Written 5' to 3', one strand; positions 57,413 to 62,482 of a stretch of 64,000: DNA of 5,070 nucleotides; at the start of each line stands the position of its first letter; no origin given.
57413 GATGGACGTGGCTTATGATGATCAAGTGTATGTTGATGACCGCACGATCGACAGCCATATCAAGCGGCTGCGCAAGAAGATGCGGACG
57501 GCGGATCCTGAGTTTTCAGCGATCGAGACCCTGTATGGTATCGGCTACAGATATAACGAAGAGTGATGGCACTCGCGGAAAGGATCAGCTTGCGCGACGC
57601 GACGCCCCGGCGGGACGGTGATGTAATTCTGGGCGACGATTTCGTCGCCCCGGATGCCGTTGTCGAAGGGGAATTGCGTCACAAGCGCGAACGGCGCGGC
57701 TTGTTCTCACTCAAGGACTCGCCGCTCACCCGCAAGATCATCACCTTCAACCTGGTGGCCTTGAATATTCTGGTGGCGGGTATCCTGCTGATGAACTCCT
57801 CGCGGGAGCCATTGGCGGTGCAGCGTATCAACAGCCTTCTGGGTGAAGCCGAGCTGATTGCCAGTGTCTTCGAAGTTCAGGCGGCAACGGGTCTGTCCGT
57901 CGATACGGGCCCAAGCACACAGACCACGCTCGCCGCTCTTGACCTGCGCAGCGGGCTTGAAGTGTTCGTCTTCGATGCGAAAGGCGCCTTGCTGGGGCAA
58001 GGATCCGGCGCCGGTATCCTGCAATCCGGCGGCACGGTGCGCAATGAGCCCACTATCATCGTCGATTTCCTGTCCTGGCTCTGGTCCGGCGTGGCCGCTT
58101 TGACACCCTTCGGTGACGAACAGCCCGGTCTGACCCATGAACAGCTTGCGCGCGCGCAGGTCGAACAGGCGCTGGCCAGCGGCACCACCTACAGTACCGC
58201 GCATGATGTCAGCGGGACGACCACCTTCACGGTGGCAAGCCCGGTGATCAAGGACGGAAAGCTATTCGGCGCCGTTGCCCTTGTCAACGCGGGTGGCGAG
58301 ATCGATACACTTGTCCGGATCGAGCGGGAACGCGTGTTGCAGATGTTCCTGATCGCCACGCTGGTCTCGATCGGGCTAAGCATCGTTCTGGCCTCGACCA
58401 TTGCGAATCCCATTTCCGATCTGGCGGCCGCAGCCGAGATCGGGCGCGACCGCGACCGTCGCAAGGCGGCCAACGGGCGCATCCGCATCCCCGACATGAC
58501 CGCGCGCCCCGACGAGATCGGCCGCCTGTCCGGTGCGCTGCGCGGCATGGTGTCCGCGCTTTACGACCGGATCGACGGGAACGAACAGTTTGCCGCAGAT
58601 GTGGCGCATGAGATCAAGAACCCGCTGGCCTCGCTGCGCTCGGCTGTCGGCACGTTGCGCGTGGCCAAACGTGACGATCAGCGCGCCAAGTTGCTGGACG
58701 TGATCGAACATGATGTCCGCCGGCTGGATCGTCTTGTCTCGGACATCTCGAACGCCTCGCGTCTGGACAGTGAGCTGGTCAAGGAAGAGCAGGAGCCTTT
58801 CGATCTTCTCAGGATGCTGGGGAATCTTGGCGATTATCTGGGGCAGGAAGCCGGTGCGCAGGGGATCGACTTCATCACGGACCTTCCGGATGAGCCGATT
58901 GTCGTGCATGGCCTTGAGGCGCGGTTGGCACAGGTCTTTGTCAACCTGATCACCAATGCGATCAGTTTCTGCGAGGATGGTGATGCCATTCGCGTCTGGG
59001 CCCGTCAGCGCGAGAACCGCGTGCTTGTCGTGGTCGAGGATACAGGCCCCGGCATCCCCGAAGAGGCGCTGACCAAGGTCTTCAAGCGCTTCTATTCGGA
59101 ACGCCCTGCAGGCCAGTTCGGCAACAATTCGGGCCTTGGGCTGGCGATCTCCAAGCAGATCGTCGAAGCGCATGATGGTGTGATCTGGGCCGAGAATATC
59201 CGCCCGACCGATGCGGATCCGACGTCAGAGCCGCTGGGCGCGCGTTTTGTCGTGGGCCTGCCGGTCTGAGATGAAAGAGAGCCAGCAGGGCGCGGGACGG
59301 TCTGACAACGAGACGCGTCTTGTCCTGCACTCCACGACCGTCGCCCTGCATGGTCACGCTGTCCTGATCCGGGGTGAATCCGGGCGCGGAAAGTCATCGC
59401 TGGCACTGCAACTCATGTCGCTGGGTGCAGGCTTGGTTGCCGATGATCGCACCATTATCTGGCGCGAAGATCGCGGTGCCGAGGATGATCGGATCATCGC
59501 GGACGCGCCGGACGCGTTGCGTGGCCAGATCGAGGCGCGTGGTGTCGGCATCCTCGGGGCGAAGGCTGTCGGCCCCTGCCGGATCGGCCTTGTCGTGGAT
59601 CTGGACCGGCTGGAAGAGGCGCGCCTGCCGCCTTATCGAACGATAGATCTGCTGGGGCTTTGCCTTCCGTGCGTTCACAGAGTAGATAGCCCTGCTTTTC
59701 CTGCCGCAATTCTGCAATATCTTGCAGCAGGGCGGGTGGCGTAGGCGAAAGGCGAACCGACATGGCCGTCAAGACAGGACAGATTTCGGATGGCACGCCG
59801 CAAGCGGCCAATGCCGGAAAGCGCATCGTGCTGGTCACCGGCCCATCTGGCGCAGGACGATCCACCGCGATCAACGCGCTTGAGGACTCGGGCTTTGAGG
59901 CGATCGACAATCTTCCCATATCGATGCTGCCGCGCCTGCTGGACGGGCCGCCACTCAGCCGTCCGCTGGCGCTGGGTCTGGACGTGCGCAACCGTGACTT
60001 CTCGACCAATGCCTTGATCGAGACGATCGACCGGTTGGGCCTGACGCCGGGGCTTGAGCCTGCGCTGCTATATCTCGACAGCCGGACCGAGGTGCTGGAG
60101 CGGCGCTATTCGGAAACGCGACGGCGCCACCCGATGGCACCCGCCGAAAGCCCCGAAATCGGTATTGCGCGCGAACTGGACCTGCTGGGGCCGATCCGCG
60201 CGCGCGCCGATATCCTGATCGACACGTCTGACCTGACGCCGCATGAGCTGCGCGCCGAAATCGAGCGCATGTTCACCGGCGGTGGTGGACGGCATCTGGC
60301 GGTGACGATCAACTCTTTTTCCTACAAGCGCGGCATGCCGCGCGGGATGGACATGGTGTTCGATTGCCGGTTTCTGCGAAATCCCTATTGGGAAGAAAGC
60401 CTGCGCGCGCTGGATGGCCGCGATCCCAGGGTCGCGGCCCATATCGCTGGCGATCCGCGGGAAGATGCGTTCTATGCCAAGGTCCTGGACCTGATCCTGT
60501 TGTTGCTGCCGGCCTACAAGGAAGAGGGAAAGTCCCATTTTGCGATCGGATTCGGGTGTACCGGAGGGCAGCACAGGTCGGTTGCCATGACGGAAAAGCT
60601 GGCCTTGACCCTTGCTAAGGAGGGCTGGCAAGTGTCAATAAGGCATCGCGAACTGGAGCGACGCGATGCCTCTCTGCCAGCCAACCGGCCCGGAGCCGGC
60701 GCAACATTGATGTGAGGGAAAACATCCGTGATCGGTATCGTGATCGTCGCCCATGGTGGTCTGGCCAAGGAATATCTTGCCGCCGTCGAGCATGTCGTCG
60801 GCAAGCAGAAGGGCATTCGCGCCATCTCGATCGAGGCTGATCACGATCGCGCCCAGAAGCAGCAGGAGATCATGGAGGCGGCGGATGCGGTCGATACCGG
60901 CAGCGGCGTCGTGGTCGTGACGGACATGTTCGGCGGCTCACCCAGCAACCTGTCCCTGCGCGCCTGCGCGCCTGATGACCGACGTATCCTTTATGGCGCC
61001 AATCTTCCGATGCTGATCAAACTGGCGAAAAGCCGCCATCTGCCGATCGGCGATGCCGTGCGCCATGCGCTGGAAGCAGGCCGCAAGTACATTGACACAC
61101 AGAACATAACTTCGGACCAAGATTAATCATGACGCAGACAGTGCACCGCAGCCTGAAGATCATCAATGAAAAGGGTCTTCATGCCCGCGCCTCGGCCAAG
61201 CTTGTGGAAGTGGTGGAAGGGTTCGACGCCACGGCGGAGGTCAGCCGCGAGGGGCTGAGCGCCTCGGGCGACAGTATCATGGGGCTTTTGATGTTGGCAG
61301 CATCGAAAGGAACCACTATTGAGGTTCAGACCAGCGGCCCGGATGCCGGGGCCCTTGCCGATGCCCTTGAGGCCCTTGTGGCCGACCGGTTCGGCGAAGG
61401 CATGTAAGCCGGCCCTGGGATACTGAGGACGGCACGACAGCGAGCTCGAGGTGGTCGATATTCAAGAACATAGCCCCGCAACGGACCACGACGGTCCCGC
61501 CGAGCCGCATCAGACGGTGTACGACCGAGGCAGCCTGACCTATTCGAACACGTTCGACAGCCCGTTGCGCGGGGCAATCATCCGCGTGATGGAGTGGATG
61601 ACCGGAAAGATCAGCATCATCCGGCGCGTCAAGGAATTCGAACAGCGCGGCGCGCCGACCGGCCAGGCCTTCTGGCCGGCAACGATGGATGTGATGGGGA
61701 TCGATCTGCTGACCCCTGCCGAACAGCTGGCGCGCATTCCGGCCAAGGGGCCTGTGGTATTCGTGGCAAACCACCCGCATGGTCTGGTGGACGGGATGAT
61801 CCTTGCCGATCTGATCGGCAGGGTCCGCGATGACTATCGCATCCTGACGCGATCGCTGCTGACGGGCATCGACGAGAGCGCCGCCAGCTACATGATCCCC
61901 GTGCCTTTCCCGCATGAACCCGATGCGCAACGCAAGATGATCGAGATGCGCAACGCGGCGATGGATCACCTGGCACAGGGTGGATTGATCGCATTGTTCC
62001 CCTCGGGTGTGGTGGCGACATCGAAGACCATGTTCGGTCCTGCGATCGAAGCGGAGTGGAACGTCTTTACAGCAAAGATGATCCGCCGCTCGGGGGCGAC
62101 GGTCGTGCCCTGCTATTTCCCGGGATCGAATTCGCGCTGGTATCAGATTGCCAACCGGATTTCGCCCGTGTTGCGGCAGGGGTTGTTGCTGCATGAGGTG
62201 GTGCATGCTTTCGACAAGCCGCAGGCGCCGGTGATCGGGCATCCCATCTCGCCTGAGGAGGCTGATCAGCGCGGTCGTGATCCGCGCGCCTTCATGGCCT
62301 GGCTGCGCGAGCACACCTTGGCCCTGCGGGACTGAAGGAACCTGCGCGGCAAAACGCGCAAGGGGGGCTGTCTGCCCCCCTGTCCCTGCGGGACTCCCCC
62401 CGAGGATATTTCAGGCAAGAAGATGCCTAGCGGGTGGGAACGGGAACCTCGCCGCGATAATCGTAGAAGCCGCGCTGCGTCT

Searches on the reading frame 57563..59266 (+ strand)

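Call 42: search_protein_families(library=pfam, proteins=[window:57563-59266:+], max_evalue=0.00001)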
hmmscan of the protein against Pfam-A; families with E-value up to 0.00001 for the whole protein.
window:57563-59266:+ (568 aa): 3 families
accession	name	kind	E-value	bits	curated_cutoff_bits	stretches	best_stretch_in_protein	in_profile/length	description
PF02518.31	HATPase_c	-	5e-23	82.1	26.4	1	452-567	3-108/111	Histidine kinase-, DNA gyrase B-, and HSP90-like ATPase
PF13755.11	Sensor_TM1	-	8.7e-23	80.3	26.6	1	44-108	1-65/68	Sensor N-terminal transmembrane domain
PF00512.31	HisKA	-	2.9e-15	56.5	26.9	1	341-404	3-66/66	His Kinase A (phospho-acceptor) domain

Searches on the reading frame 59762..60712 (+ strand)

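Call 42: search_protein_families(library=pfam, proteins=[window:59762-60712:+], max_evalue=0.00001)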
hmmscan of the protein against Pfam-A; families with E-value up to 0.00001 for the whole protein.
window:59762-60712:+ (317 aa): 2 families
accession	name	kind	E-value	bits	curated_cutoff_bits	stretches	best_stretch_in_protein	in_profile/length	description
PF22740.1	PapZ_C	-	4.3e-43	146.8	27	1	180-299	2-121/121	RapZ C-terminal domain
PF03668.21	RapZ-like_N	-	3.1e-39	134.7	25.4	1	22-173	3-156/158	RapZ-like N-terminal domain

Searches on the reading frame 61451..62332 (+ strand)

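Call 42: search_protein_families(library=pfam, proteins=[window:61451-62332:+], max_evalue=0.00001)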
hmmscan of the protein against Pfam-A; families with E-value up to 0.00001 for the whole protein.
window:61451-62332:+ (294 aa): 2 families
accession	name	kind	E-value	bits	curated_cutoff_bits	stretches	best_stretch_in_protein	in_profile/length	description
PF19576.4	Acyltransf_2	-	1.4e-09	37.7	27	1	90-238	60-200/266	Acyltransferase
PF01553.26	Acyltransferase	-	5.1e-06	26.8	23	0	93-222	7-130/132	Acyltransferase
